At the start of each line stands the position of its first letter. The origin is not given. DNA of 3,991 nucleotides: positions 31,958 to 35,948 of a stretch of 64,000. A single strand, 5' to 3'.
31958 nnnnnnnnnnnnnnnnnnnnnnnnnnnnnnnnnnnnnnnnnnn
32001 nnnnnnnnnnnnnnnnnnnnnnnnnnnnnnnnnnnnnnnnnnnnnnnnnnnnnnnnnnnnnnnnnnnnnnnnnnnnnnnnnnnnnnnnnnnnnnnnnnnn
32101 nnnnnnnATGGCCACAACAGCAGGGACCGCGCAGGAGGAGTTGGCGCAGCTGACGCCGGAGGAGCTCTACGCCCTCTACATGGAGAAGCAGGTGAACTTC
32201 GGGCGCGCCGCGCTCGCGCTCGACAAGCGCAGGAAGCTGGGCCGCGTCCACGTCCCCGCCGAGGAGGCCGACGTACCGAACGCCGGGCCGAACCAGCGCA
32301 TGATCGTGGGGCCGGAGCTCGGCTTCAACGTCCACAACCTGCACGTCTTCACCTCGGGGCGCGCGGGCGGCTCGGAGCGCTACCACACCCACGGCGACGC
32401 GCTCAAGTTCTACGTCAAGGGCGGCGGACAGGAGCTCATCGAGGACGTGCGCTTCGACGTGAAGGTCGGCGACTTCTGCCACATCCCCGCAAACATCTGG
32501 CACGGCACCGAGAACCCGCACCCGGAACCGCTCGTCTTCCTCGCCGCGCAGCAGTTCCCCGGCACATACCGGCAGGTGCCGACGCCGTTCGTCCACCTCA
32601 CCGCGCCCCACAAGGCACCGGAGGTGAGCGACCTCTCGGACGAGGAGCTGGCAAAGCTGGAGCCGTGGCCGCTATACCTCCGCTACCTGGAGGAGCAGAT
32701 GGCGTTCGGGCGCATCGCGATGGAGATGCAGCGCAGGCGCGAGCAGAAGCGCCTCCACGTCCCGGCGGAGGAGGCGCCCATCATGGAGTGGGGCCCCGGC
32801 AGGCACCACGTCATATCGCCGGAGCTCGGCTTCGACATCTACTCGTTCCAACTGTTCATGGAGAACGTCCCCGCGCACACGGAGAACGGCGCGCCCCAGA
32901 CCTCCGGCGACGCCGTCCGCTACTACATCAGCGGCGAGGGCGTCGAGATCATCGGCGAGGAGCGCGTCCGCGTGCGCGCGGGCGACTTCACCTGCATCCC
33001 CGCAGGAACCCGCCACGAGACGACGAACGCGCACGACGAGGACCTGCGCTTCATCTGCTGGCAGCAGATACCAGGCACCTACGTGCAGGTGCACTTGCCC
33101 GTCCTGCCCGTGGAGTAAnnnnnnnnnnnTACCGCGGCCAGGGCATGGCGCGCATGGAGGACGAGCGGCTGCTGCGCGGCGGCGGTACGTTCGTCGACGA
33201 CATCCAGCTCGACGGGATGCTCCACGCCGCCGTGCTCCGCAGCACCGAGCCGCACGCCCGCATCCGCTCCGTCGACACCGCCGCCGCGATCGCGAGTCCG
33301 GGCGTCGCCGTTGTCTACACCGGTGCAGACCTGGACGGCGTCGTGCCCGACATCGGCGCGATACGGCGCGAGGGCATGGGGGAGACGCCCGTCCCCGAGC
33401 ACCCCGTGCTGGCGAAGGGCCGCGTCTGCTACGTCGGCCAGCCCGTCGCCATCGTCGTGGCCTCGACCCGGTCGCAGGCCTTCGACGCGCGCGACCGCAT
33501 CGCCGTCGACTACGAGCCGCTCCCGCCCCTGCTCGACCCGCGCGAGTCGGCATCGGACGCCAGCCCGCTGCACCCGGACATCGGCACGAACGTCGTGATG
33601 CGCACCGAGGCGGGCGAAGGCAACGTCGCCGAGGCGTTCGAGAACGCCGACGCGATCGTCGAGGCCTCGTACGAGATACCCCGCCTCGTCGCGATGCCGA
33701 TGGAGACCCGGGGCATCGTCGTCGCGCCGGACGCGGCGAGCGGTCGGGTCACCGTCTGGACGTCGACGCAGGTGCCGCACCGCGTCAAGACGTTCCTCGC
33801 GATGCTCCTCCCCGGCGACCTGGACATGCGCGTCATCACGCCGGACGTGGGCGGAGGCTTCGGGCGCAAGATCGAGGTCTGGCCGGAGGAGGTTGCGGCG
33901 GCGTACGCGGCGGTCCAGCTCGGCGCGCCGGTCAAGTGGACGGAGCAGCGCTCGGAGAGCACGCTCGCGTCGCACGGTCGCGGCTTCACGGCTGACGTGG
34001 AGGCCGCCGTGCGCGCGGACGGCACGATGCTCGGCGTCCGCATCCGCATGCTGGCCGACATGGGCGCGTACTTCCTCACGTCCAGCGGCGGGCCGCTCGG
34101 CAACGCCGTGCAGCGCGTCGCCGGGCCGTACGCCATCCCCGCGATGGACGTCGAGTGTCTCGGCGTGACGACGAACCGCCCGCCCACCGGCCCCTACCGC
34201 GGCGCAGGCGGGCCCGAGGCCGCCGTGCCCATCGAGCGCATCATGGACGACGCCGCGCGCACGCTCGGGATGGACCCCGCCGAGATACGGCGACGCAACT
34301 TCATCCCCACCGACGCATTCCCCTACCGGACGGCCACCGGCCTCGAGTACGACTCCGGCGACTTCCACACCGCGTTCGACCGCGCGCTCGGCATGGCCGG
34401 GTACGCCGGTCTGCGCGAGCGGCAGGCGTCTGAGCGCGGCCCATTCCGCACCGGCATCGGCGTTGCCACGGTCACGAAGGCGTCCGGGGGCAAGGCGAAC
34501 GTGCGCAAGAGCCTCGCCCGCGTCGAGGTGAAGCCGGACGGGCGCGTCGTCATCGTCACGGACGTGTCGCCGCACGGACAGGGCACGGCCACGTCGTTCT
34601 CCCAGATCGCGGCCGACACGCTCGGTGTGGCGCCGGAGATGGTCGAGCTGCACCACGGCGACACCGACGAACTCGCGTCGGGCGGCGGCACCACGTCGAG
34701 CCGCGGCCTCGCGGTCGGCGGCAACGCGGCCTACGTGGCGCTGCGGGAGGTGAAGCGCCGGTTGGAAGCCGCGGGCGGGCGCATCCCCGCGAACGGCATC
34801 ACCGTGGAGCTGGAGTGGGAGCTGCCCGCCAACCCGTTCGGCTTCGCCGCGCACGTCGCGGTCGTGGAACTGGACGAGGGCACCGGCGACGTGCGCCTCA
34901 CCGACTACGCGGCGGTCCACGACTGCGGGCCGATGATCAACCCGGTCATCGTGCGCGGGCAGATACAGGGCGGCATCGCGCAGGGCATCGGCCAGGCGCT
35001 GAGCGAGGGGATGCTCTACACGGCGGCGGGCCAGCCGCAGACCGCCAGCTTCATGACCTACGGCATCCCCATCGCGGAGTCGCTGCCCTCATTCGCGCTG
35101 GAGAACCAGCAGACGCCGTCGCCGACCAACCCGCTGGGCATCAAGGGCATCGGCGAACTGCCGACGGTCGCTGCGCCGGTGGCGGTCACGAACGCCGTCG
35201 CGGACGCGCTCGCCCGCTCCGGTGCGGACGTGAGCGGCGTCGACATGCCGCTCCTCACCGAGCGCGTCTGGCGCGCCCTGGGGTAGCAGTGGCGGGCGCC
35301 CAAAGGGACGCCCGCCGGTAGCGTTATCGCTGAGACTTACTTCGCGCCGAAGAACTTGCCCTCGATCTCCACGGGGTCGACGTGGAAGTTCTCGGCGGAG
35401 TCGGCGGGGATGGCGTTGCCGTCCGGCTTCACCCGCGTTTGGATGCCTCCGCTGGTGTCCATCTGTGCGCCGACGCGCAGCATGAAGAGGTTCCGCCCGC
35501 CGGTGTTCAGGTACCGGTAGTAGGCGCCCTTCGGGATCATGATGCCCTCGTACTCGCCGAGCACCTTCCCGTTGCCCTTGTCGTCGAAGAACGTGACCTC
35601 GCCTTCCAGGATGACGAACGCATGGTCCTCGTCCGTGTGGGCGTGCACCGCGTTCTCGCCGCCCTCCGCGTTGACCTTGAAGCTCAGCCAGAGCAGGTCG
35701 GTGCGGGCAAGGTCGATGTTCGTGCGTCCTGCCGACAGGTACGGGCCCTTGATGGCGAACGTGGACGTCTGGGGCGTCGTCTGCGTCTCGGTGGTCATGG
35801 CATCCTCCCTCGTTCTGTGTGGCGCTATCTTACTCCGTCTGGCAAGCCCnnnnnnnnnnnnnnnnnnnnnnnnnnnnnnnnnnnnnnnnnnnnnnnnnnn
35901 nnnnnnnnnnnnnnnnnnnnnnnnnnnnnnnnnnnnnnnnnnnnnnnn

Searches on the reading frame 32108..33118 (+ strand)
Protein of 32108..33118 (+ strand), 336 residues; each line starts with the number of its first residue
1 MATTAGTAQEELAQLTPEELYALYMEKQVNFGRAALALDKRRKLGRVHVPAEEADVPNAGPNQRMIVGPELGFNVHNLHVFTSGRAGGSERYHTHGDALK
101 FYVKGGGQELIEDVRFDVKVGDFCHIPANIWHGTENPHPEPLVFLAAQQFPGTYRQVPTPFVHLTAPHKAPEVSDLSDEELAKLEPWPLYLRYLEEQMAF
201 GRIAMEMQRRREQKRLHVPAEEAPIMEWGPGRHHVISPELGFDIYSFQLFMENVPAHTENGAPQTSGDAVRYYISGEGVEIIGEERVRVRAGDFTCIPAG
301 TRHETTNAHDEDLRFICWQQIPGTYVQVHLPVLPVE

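Call 16: search_protein_families(library=pfam, proteins=[window:32108-33118:+], max_evalue=0.01)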
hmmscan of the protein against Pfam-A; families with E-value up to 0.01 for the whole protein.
window:32108-33118:+ (336 aa): 3 families
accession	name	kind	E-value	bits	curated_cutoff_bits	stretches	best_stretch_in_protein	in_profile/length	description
PF07883.17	Cupin_2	-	1e-21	76.8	27.2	2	253-318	4-69/70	Cupin domain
PF03079.20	ARD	-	2.8e-05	24.8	27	0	268-313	93-143/157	ARD/ARD' family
PF02311.25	AraC_binding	-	0.00086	19.5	21.1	0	272-315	28-71/135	AraC-like ligand binding domain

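Call 21: find_encoding_contigs(protein=window:32108-33118:+, flank=10000, max_places=10)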
Protein window:32108-33118:+ (336 aa): 2 contigs read that carry it; 1 place shown.
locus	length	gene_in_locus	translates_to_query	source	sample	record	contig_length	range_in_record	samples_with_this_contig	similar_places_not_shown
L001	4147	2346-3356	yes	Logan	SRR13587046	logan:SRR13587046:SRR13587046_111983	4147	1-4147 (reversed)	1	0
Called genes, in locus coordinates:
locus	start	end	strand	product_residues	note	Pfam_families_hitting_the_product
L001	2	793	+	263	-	?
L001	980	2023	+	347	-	-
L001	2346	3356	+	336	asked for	PF07883:Cupin_2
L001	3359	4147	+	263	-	?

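Call 22: find_homologous_proteins(query=window:32108-33118:+, max_evalue=1e-30)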
Query window:32108-33118:+ (336 aa): 110 proteins with E <= 1e-30 among 2946 candidates.
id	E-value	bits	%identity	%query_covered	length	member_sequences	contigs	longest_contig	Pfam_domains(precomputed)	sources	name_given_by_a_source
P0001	1.7e-201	687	85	100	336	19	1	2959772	PF07883.18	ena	-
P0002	5.1e-199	679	85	100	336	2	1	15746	PF07883.18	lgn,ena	-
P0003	7.2e-197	672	86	97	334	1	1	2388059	PF07883.18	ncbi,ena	-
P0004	1.1e-196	671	84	99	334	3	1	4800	PF07883.18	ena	-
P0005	9.9e-190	648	81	99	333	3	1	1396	PF07883.18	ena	-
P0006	5.5e-188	642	79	99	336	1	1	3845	PF07883.18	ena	-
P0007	1.2e-187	641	80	99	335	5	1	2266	PF07883.18,PF02311.26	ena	-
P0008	6.0e-187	639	78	100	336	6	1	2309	PF07883.18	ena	-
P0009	6.2e-187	639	79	100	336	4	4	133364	PF07883.18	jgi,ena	jgi:mannose-6-phosphate isomerase-like protein (cupin superfamily)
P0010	2.1e-186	637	80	100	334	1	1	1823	PF07883.18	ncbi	-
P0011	1.3e-184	631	79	99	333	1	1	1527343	PF07883.18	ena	-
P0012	2.6e-184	630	77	99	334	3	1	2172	PF07883.18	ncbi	-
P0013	5.9e-184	629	80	99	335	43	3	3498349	PF07883.18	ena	-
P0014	2.3e-183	627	77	99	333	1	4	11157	PF07883.18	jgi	jgi:mannose-6-phosphate isomerase-like protein (cupin superfamily)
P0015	4.6e-183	626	79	99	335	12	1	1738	PF07883.18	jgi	jgi:mannose-6-phosphate isomerase-like protein (cupin superfamily)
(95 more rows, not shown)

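Call 23: find_encoding_contigs(protein=P0001, flank=10000, max_places=3)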
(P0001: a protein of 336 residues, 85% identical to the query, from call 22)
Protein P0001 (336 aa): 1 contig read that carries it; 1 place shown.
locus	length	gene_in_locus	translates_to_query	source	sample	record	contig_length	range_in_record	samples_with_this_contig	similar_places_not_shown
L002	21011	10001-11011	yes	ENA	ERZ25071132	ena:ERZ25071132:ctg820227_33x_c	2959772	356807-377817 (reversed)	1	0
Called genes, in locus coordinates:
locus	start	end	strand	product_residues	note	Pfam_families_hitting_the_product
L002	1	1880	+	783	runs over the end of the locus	PF01315:Ald_Xan_dh_C, PF02738:MoCoBD_1, PF20256:MoCoBD_2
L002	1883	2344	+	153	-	PF00111:Fer2, PF13085:Fer2_3 (weak), PF01799:Fer2_2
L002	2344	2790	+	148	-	PF06240:COXG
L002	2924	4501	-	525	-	-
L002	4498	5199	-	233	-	-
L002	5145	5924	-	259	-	-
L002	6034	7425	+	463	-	PF20695:UbiD_N, PF01977:UbiD, PF20696:UbiD_C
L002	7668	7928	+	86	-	PF04365:BrnT_toxin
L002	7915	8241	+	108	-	PF14384:BrnA_antitoxin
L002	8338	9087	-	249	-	PF00596:Aldolase_II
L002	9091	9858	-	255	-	PF00596:Aldolase_II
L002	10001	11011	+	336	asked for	PF07883:Cupin_2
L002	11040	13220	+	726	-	PF01315:Ald_Xan_dh_C, PF02738:MoCoBD_1, PF20256:MoCoBD_2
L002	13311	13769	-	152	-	PF07883:Cupin_2 (weak)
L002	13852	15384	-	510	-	PF00732:GMC_oxred_N, PF00890:FAD_binding_2 (faint), PF01134:GIDA (faint), PF01266:DAO (faint), PF05834:Lycopene_cycl (weak), PF13450:NAD_binding_8 (faint), PF05199:GMC_oxred_C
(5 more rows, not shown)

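Call 24: find_encoding_contigs(protein=P0003, flank=10000, max_places=3)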
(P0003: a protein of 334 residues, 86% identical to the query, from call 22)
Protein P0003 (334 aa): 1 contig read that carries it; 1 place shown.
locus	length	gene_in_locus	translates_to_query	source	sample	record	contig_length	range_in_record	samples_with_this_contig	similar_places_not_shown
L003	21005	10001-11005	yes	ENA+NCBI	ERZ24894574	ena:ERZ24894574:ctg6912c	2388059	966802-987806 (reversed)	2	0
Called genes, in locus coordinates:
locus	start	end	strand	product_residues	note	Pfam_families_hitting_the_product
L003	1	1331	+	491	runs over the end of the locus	PF20695:UbiD_N, PF01977:UbiD, PF20696:UbiD_C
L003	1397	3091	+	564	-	PF00270:DEAD, PF00271:Helicase_C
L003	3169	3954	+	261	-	-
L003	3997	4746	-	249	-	PF00596:Aldolase_II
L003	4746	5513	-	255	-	PF00596:Aldolase_II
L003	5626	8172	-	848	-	PF04851:ResIII, PF00270:DEAD (faint)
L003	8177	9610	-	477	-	PF01555:N6_N4_Mtase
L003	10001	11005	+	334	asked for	PF07883:Cupin_2 (weak)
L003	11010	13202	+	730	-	PF01315:Ald_Xan_dh_C, PF02738:MoCoBD_1, PF20256:MoCoBD_2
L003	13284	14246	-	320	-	PF01073:3Beta_HSD, PF01370:Epimerase, PF04321:RmlD_sub_bind (weak), PF07993:NAD_binding_4 (faint), PF13460:NAD_binding_10, PF16363:GDP_Man_Dehyd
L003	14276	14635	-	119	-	PF25653:HMG-CoA_red_N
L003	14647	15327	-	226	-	PF00596:Aldolase_II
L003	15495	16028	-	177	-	PF02782:FGGY_C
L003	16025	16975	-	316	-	PF00370:FGGY_N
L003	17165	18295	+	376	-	PF04909:Amidohydro_2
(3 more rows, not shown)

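Call 25: find_encoding_contigs(protein=P0013, flank=10000, max_places=3)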
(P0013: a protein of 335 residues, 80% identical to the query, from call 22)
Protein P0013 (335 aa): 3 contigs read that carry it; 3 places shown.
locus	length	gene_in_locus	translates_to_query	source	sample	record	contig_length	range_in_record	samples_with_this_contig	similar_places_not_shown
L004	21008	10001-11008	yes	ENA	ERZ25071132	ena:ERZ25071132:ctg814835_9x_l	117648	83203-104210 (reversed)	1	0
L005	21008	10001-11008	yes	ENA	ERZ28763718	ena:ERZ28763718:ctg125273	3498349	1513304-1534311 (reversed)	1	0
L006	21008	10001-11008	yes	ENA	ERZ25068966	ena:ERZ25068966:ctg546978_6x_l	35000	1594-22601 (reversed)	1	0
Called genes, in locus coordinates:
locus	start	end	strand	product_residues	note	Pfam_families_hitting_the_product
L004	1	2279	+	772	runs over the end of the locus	PF01315:Ald_Xan_dh_C, PF02738:MoCoBD_1, PF20256:MoCoBD_2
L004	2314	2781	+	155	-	PF00111:Fer2, PF13085:Fer2_3 (weak), PF01799:Fer2_2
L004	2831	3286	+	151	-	PF06240:COXG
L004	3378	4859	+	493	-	PF20695:UbiD_N, PF01977:UbiD, PF20696:UbiD_C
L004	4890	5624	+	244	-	PF18754:Nmad3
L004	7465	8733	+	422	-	-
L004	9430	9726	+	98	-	-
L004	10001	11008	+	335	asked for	PF07883:Cupin_2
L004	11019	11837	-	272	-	PF00561:Abhydrolase_1, PF12146:Hydrolase_4, PF12697:Abhydrolase_6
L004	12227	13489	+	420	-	PF05977:MFS_3, PF07690:MFS_1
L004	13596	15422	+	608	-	PF00664:ABC_membrane, PF00005:ABC_tran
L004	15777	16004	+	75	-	-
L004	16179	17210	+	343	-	PF04909:Amidohydro_2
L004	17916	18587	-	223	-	-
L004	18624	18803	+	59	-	-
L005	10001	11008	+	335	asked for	PF07883:Cupin_2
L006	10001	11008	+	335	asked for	PF07883:Cupin_2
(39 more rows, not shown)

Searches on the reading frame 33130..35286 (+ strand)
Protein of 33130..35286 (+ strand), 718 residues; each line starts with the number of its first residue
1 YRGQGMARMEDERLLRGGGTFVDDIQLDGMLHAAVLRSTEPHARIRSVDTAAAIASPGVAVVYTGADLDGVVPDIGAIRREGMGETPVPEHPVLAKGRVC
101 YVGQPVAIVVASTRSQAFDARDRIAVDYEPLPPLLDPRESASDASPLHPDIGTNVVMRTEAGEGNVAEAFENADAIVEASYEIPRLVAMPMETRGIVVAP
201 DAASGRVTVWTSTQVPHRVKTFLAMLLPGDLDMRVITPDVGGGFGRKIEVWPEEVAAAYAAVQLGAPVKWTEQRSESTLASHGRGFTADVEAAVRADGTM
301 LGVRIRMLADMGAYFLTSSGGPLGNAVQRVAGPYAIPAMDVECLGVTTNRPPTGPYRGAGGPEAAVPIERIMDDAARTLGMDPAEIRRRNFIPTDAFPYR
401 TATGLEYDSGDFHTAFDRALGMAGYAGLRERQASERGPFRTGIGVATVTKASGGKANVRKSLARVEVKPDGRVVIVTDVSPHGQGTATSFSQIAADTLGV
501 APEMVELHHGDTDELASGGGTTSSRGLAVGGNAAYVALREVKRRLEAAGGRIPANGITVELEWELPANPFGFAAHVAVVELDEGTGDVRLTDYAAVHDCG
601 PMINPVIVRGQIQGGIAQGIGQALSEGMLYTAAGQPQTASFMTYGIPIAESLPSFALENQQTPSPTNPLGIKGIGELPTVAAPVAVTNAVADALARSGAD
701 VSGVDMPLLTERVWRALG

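Call 16: search_protein_families(library=pfam, proteins=[window:33130-35286:+], max_evalue=0.01)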
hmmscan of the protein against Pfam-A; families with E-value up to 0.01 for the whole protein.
window:33130-35286:+ (718 aa): 3 families
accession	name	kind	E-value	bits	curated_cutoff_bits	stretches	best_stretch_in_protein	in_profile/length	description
PF02738.23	MoCoBD_1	-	3.3e-75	252.8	27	1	148-391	2-244/244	Molybdopterin cofactor-binding domain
PF20256.3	MoCoBD_2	-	1.2e-62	212.5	27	2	566-653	196-283/283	Molybdopterin cofactor-binding domain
PF01315.27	Ald_Xan_dh_C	-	1.3e-24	87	31.3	1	17-132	2-110/110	Aldehyde oxidase and xanthine dehydrogenase, a/b hammerhead domain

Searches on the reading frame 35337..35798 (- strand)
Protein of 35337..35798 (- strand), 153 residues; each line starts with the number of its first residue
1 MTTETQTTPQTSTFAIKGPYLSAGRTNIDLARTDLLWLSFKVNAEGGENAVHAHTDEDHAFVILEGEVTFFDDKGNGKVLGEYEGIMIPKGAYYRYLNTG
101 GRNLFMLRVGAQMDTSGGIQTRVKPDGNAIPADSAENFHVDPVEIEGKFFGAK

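Call 16: search_protein_families(library=pfam, proteins=[window:35337-35798:-], max_evalue=0.01)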
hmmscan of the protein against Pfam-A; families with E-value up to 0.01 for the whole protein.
window:35337-35798:- (153 aa): 2 families
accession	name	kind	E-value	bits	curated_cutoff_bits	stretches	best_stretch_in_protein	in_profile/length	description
PF07883.17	Cupin_2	-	8.6e-07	29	27.2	1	45-107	7-67/70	Cupin domain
PF05899.18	Cupin_3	-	0.0034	17.5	23.5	1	54-92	22-60/74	EutQ-like cupin domain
